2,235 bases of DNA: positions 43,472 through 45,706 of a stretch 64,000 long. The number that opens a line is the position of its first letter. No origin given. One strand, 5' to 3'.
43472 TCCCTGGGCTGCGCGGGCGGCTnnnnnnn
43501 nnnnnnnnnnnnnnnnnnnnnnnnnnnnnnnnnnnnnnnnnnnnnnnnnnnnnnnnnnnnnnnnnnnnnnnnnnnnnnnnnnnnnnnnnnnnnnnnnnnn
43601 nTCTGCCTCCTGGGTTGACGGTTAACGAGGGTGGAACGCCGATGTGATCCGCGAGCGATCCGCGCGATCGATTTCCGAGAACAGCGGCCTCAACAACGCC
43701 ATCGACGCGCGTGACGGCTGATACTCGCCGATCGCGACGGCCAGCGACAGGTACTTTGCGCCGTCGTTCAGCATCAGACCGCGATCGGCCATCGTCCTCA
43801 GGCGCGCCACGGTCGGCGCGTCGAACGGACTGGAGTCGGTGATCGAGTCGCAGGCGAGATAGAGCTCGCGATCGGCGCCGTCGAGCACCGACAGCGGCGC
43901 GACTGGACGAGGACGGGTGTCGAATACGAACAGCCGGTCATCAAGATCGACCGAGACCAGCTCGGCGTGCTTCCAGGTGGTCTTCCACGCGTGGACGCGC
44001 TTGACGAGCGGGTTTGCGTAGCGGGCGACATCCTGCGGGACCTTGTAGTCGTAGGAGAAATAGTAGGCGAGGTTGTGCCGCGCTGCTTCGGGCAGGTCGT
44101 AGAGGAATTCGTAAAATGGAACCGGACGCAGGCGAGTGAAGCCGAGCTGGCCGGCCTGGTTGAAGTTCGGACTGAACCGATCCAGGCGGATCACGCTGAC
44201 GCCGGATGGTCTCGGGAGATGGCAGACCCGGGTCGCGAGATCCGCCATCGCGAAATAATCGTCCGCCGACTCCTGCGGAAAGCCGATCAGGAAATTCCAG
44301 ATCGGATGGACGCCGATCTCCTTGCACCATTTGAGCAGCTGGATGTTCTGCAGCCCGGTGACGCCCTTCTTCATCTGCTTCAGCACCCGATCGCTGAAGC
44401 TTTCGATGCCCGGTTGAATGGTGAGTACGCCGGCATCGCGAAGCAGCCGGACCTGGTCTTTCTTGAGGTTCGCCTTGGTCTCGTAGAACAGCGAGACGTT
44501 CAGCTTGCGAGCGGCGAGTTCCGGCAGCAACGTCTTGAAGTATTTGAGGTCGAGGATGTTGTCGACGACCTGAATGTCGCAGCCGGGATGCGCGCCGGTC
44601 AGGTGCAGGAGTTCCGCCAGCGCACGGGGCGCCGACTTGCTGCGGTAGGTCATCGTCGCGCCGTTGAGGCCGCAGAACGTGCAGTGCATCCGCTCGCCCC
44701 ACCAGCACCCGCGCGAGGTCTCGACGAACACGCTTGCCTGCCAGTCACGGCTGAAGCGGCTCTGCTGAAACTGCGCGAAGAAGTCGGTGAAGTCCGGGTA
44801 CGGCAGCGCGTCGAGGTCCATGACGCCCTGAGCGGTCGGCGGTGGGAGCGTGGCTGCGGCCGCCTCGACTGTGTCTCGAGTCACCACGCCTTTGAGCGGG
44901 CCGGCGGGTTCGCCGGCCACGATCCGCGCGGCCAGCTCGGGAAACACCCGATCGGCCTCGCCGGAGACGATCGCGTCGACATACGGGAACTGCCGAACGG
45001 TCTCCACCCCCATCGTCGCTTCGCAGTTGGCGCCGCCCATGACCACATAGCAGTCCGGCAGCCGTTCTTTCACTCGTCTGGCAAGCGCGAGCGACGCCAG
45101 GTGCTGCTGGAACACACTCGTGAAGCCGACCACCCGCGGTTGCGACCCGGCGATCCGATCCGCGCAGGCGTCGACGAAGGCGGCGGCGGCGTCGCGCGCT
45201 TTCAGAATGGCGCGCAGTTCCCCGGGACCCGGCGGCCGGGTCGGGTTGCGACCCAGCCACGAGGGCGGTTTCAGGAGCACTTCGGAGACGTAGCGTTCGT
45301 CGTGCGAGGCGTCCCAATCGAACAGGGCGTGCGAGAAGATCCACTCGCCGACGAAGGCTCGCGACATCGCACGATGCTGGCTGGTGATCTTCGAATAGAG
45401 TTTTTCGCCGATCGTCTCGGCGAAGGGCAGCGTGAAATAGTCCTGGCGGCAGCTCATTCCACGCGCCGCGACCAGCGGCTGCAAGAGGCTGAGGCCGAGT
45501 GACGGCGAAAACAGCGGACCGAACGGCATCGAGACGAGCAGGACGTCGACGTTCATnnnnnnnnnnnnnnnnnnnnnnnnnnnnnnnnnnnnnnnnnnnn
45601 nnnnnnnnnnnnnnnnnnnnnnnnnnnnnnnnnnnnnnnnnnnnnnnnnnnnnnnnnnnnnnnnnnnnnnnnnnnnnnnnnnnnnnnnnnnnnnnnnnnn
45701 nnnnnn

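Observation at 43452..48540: Ser/Thr kinase - B12 radical SAM - 35-aa Lys-rich peptide operon: candidate orphan RiPP-like modification system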

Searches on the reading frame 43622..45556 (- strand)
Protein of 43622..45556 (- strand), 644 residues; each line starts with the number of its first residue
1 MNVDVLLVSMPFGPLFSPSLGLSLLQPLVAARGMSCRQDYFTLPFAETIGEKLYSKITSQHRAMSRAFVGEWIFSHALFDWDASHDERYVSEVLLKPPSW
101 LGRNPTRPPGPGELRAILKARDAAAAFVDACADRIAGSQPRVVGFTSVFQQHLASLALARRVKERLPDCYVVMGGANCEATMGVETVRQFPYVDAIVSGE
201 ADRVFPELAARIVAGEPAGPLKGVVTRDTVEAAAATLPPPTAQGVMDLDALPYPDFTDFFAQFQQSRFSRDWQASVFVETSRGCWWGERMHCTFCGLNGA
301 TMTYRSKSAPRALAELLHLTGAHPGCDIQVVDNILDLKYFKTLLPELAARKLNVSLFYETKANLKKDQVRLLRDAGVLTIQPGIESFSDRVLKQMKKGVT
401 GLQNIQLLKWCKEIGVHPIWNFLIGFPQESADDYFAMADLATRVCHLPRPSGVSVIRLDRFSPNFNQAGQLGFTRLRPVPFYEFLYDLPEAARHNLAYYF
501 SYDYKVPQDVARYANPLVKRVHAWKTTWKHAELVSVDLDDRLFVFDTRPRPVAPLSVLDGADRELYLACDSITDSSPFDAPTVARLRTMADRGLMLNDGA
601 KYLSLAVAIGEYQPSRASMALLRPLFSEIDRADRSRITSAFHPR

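Call 3: search_protein_families(library=ncbifam, proteins=[window:43622-45556:-], max_evalue=0.01)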
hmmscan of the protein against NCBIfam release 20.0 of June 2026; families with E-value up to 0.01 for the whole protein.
window:43622-45556:- (644 aa): 19 families
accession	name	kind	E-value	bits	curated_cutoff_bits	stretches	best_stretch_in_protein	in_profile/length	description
TIGR03975.1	rSAM_ocin_1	subfamily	1.4e-190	634.9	281.85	1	5-607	1-606/606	RiPP maturation radical SAM C-methyltransferase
NF050148.1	rSAM_ApyD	equivalog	3.3e-22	78.7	750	1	126-454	61-376/645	RiPP biosynthesis radical SAM protein ApyD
TIGR03471.1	HpnJ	equivalog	4.9e-18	65.3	577.6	1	142-433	72-354/472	hopanoid biosynthesis associated radical SAM protein HpnJ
TIGR02026.1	BchE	equivalog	7e-17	61.4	481.35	1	132-433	56-354/497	magnesium-protoporphyrin IX monomethyl ester anaerobic oxidative cyclase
TIGR04014.1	B12_SAM_MJ_0865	equivalog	4.2e-15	55.5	360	1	273-442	158-334/434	methyl-coenzyme M reductase glutamine C-methyltransferase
TIGR04367.1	HpnR_B12_rSAM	equivalog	6e-14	51.5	650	1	133-422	54-331/490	hopanoid C-3 methylase HpnR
TIGR04013.1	B12_SAM_MJ_1487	hypoth_equivalog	1.1e-13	50.8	251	2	125-306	28-181/382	TIGR04013 family B12-binding domain/radical SAM domain-containing protein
NF033712.0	B12_rSAM_KedN5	subfamily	1.4e-13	49.9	700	1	134-436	57-362/624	KedN5 family methylcobalamin-dependent radical SAM C-methyltransferase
TIGR04295.1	B12_rSAM_oligo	hypoth_equivalog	4.8e-12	45.3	400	1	191-397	122-314/422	TIGR04295 family B12-binding domain-containing radical SAM protein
TIGR04385.1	B12_rSAM_cofa1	equivalog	2.2e-11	43.6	450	1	161-431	92-351/438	B12 lower ligand biosynthesis radical SAM protein BzaD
TIGR04479.1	bcpD_PhpK_rSAM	subfamily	2.6e-10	39.3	600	1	273-432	239-397/504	PhpK family radical SAM P-methyltransferase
NF038361.1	rSAM_Sden_1168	equivalog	4.2e-10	38.8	575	1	132-433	133-440/560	Sden_1168 family B12-binding radical SAM P-methyltransferase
TIGR04072.2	rSAM_ladder_B12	equivalog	5.8e-10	38.4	360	1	274-431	179-336/443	lipid biosynthesis B12-binding/radical SAM protein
TIGR04190.1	B12_SAM_Ta0216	equivalog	2.2e-09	36.5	500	1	155-445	96-395/554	TIGR04190 family B12-binding domain/radical SAM domain protein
NF040546.1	rSAM_CUAEP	equivalog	4.6e-08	32.2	500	1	366-440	263-337/468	CUAEP/CCAEP-tail radical SAM (seleno)protein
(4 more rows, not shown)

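Call 4: search_protein_families(library=pfam, proteins=[window:43622-45556:-], max_evalue=0.01)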
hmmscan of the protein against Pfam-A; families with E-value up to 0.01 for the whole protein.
window:43622-45556:- (644 aa): 2 families
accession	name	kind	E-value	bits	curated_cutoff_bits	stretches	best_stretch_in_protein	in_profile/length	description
PF04055.27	Radical_SAM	-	4.2e-15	56.7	29.5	1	279-440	2-165/166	Radical SAM superfamily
PF02310.24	B12-binding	-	5.1e-06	26.8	32.1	1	129-208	41-120/121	B12 binding domain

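Call 6: find_homologous_proteins(query=window:43622-45556:-, max_evalue=1e-30)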
Query window:43622-45556:- (644 aa): 7802 proteins with E <= 1e-30 among 8000 candidates; the best 120 are listed.
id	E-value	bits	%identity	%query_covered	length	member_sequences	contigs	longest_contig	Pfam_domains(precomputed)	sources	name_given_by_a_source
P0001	0.0e+0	1398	93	100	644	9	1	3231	PF04055.28,PF02310.25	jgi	jgi:ribosomal peptide maturation radical SAM protein 1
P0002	0.0e+0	1217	81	99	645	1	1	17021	PF04055.28,PF02310.25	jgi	jgi:ribosomal peptide maturation radical SAM protein 1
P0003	0.0e+0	1215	81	100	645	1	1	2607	PF04055.28,PF02310.25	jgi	jgi:ribosomal peptide maturation radical SAM protein 1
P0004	0.0e+0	1212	80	100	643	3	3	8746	PF04055.28,PF02310.25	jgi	jgi:ribosomal peptide maturation radical SAM protein 1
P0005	0.0e+0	1210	80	99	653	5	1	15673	PF04055.28,PF02310.25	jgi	-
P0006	0.0e+0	1208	80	99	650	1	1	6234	PF04055.28,PF02310.25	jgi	jgi:ribosomal peptide maturation radical SAM protein 1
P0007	0.0e+0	1208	81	100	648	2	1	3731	PF04055.28,PF02310.25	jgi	jgi:ribosomal peptide maturation radical SAM protein 1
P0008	0.0e+0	1207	81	99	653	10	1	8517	PF04055.28,PF02310.25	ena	-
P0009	0.0e+0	1200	80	99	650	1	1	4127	PF04055.28,PF02310.25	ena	-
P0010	0.0e+0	1194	80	99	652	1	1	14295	PF04055.28,PF02310.25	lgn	-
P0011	0.0e+0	1192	79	99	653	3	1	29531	PF04055.28,PF02310.25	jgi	jgi:ribosomal peptide maturation radical SAM protein 1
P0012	0.0e+0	1191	79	100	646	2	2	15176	PF04055.28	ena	-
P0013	0.0e+0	1186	79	99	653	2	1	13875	PF04055.28,PF02310.25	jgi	jgi:ribosomal peptide maturation radical SAM protein 1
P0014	0.0e+0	1186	79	99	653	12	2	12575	PF04055.28,PF02310.25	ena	-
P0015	0.0e+0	1183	78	100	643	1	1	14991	PF04055.28,PF02310.25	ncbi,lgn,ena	-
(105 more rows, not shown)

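Call 7: find_related_loci(query=window:43622-45556:-, collection=genome_contigs, flank=8000)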
Query window:43622-45556:- (644 aa) in genome_contigs; peptide patterns used: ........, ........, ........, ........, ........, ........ (x = any residue, [..] = any of these).
60 stretches matched a pattern; 35 encode a relative of the query (tblastn E <= 1e-3); 35 distinct loci.
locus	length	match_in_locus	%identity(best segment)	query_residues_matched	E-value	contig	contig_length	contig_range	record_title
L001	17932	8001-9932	93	1-644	0e+0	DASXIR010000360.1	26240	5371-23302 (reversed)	MAG TPA_asm: Vicinamibacterales bacterium isolate SMAG_U5226 k141_2043590, whole genome shotgun sequence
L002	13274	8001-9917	79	3-641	0e+0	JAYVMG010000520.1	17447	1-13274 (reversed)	MAG: Acidobacteriota bacterium isolate GL58_Up_concoct_85 GL58_Up_concoct_85_519, whole genome shotgun sequence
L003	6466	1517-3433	79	3-641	0e+0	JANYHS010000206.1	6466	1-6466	MAG: Acidobacteria bacterium isolate GL140_1_metabinner_89_sub GL140_1_k141_1752301, whole genome shotgun sequence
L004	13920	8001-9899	77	2-634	0e+0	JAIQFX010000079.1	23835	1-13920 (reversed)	MAG: Terriglobia bacterium isolate SRVP_36 SRVP18_hole-7m-from-trench_1_20cm_scaffold_1189, whole genome shotgun sequenc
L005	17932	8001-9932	93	1-644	0e+0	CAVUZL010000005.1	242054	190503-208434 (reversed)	MAG: uncultured Acidobacteriota bacterium isolate MFD05521.bin.2.215 genome assembly, contig: contig_142099, whole genom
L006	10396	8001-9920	72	3-642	0e+0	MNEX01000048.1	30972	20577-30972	MAG: Acidobacteria bacterium 13_1_40CM_65_14 13_1_40cm_scaffold_643, whole genome shotgun sequence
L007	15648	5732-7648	75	3-641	0e+0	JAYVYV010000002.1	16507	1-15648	MAG: Acidobacteriota bacterium isolate GL86_DN_metabat_16_sub GL86_DN_metabat_16_sub_1, whole genome shotgun sequence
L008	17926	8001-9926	74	3-641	0e+0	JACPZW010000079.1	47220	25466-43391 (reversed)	MAG: Acidobacteria bacterium isolate NC_groundwater_900_Pr1_S-0.2um_67_29 Montesol18-Sp2_coassembly_scaffold_1059997, wh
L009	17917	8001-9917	77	2-641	0e+0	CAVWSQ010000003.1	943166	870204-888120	MAG: uncultured Acidobacteriota bacterium isolate MFD04944.bin.1.4 genome assembly, contig: contig_20304, whole genome s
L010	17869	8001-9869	69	4-627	0e+0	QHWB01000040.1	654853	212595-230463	MAG: Acidobacteria bacterium isolate gp6 AA54 14_1009_05_20cm_scaffold_11_curated, whole genome shotgun sequence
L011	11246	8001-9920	70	3-642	0e+0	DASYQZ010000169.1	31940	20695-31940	MAG TPA_asm: Vicinamibacterales bacterium isolate SMAG_U4498 k141_1616126, whole genome shotgun sequence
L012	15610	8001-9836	68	3-623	0e+0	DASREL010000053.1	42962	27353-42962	MAG TPA_asm: Vicinamibacterales bacterium isolate SMAG_U10005 k141_1019542, whole genome shotgun sequence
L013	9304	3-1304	76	208-641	0e+0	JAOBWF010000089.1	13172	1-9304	MAG: Acidobacteria bacterium isolate RYN_30 scaffold_2112502, whole genome shotgun sequence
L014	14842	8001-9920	68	3-642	0e+0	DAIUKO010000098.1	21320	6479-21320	MAG TPA_asm: Vicinamibacterales bacterium isolate CTOTU27892 NODE_312_length_21320_cov_8.241053, whole genome shotgun se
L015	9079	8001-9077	92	1-359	0e+0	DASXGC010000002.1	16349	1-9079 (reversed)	MAG TPA_asm: Vicinamibacterales bacterium isolate SMAG_U5154 k141_1422422, whole genome shotgun sequence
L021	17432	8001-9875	55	4-614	0e+0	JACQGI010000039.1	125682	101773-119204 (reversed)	MAG: Acidobacteria bacterium isolate NC_groundwater_1069_Ag_S2p5_71_226 S_2p5_S6_coassembly_k141_4594440, whole genome s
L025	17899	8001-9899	50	1-633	1e-178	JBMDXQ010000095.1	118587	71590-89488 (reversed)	MAG: Vicinamibacterales bacterium isolate FBaSoil0_16 FBaSoil0_contig95, whole genome shotgun sequence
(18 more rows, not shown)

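Call 14: search_solved_structures(query=window:43622-45556:-, max_evalue=0.001)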
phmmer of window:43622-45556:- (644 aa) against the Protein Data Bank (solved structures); distinct sequences matched with E-value up to 0.001: 1.
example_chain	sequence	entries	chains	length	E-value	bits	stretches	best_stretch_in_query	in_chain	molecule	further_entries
7kdx_A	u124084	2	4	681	4e-08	35.7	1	139-433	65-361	Methyltransferase TokK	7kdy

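Call 37: find_related_loci(query=A2, collection=metagenome_contigs, flank=4000)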
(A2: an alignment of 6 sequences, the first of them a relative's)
Query A2 (687 aa) in metagenome_contigs; peptide patterns used: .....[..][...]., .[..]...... (x = any residue, [..] = any of these).
600 stretches matched a pattern (row limit reached: there are more); 586 encode a relative of the query (tblastn E <= 1e-3); the best 80 are kept; 80 distinct loci.
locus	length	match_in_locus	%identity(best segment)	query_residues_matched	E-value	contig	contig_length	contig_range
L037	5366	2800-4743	61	5-643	0e+0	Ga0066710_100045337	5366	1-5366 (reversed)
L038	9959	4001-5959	61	3-645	0e+0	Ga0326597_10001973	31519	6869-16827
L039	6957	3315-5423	56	3-682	0e+0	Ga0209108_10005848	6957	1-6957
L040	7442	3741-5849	56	3-682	0e+0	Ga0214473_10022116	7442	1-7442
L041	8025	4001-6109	56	3-682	0e+0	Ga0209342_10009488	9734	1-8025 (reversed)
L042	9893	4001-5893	56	3-622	0e+0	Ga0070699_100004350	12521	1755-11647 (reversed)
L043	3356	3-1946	52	2-639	0e+0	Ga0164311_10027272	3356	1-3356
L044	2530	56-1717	62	99-650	0e+0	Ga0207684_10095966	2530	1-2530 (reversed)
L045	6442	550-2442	55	3-622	0e+0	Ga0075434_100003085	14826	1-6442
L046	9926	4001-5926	57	5-630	0e+0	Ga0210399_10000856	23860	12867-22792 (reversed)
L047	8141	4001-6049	54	5-684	0e+0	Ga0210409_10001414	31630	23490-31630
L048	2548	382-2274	55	3-622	0e+0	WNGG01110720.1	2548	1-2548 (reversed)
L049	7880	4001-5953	52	4-653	0e+0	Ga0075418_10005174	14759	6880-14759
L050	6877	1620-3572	52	4-643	0e+0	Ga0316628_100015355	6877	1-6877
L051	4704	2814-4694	55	4-620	0e+0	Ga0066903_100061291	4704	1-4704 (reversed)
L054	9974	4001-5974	52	5-649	0e+0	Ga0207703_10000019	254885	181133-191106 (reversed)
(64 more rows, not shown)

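Call 57: predict_structure(alignment_id=A3)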
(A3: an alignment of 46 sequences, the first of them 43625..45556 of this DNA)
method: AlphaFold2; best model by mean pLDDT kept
length: 644 residues; sequences in the alignment: 46
mean_pLDDT: 82.1   pTM: 0.78
mean pLDDT of the five models: 82.1, 80.9, 70.2, 69.2, 64.6
residues with pLDDT >= 90: 271; 70-90: 247; 50-70: 91; < 50: 35
segments of 3 or more residues with pLDDT < 50: 101-104, 286-302, 458-466
pLDDT, mean of each block of 10 residues (from residue 1): 89 83 89 95 95 87 81 94 92 73 65 96 98 97 82 93 98 70 84 86 88 90 84 58 77 91 93 81 50 37 69 89 82 63 82 66 77 78 72 71 90 88 73 88 91 61 48 59 84 70 61 84 88 95 95 94 95 93 95 92 95 92 93 90 65
secondary structure, 60 per line:
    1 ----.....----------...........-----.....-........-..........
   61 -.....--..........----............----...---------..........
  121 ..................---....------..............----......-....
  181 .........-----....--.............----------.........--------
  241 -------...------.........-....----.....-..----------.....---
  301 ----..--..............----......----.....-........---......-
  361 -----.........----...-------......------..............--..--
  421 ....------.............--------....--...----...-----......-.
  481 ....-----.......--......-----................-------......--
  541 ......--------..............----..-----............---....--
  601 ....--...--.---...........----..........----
elements in order: E5-9 H20-30 E36-40 H42-49 H51-60 H62-66 H69-78 H83-94 H111-138 E142-145 H152-165 E170-175 H177-189 E195-198 H201-213 E224-226 H227-232 H257-265 H267-270 E275-279 H293-297 H309-322 E327-332 H337-341 H343-350 E354-359 H366-374 E379-381 H389-394 H401-414 E421-424 H431-443 E452-455 E473-478 H480-484 H490-496 E499-504 H510-525 E533-538 E541-546 E555-559 H560-568 H580-591 E595-598 E601-604 E607-609 H616-626 H631-640

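Call 63: search_protein_families(library=padloc, proteins=[window:43622-45556:-], max_evalue=0.001)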
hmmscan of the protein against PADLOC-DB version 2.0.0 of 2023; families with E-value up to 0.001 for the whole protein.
window:43622-45556:- (644 aa): 0 families

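Call 65: search_protein_families(library=pfam, proteins=[L002:10116-11834:-], max_evalue=0.001)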
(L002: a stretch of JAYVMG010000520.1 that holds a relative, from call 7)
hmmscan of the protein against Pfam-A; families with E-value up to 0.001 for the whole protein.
L002:10116-11834:- (572 aa): 2 families
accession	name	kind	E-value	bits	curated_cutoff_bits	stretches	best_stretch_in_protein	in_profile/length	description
PF05199.19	GMC_oxred_C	-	1.2e-14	55.5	24.6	1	434-554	1-139/139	GMC oxidoreductase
PF00732.25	GMC_oxred_N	-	7.4e-11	42.7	23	1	219-337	103-216/218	GMC oxidoreductase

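Call 68: search_protein_families(library=pfam, proteins=[L021:901-2355:+, L021:2380-5604:+, L021:13037-16066:-, L025:11183-14590:+, L054:8753-9964:-, L038:2577-3632:-, L042:6121-7656:+, L046:1409-2743:-], max_evalue=0.0001)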
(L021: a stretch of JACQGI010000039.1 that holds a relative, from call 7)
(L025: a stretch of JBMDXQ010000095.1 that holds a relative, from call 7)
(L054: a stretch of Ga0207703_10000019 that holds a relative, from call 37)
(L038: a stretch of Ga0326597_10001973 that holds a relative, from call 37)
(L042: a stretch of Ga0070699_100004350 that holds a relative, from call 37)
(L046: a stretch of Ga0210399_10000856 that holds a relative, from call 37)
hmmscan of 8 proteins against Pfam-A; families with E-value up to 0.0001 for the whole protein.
L021:901-2355:+ (484 aa): 1 family
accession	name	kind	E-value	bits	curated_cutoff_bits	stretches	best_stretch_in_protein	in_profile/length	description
PF00724.26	Oxidored_FMN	-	1.2e-41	143.6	27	1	27-416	2-339/342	NADH:flavin oxidoreductase / NADH oxidase family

L021:2380-5604:+ (1074 aa): 4 families
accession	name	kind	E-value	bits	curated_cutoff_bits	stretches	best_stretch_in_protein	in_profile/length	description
PF14684.11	Tricorn_C1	-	2.1e-24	85.6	24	1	667-725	1-59/59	Tricorn protease C1 domain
PF03572.23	Peptidase_S41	-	3e-21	76.1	24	1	867-1022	1-165/165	Peptidase family S41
PF14685.13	PDZ_Tricorn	-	5.9e-19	68.3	25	1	748-838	1-88/88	Tricorn protease PDZ domain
PF07676.18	PD40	-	1.5e-14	53.9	20.9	0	50-80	1-32/38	WD40-like Beta Propeller Repeat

L021:13037-16066:- (1009 aa): 7 families
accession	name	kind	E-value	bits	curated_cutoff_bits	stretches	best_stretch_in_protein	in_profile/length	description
PF25183.1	OMP_b-brl_4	-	1.7e-43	149.6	30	2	338-813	156-644/838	Outer membrane beta barrel domain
PF13620.12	CarboxypepD_reg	-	4.5e-17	62.6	32.3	1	32-103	4-77/82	Carboxypeptidase regulatory-like domain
PF00593.30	TonB_dep_Rec_b-barrel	-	4.9e-10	40.3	27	1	348-958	27-436/436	TonB dependent receptor-like, beta-barrel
PF13715.12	CarbopepD_reg_2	-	3.4e-07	30.6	32.2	1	34-117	5-87/88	CarboxypepD_reg-like domain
PF02369.22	Big_1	-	7.3e-06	26.4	34.9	1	20-68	11-64/93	Bacterial Ig-like domain (group 1)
PF07715.20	Plug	-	2.4e-05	25.2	23.9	1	136-239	11-107/107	TonB-dependent Receptor Plug Domain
PF17802.7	SpaA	-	5.7e-05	23.6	23.1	0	30-79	3-57/91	Prealbumin-like fold domain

L025:11183-14590:+ (1135 aa): 4 families
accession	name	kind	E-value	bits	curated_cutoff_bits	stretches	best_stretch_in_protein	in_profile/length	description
PF25183.1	OMP_b-brl_4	-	2.2e-169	566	30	1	279-1112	1-828/838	Outer membrane beta barrel domain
PF13620.12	CarboxypepD_reg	-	1.7e-19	70.4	32.3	1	63-143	1-81/82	Carboxypeptidase regulatory-like domain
PF00593.30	TonB_dep_Rec_b-barrel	-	7.1e-08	33.2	27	1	504-786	13-274/436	TonB dependent receptor-like, beta-barrel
PF13715.12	CarbopepD_reg_2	-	6.9e-07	29.6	32.2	1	64-144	1-77/88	CarboxypepD_reg-like domain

L054:8753-9964:- (403 aa): 2 families
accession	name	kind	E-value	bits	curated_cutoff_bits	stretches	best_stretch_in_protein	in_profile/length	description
PF12704.14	MacB_PCD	-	2.3e-35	123.2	27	1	11-246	1-206/207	MacB-like periplasmic core domain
PF02687.27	FtsX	-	4.1e-21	75.7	25.5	1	283-396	2-120/120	FtsX-like permease C-terminal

L038:2577-3632:- (351 aa): 1 family
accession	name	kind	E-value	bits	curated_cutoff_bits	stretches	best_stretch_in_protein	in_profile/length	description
PF04909.20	Amidohydro_2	-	1.7e-35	123.6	26.4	1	42-349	1-289/289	Amidohydrolase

L042:6121-7656:+ (511 aa): 1 family
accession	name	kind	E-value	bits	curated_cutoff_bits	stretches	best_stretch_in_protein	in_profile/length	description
PF00753.33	Lactamase_B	-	1.1e-09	38.9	22.7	1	324-445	26-146/196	Metallo-beta-lactamase superfamily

L046:1409-2743:- (444 aa): 2 families
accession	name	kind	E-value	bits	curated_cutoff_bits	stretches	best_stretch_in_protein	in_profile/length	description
PF13437.12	HlyD_3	-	2.7e-12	47.8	22.2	1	261-347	7-95/106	HlyD family secretion protein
PF16576.10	HlyD_D23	-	6.8e-11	42.3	30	1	255-345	110-201/214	Barrel-sandwich domain of CusB or HlyD membrane-fusion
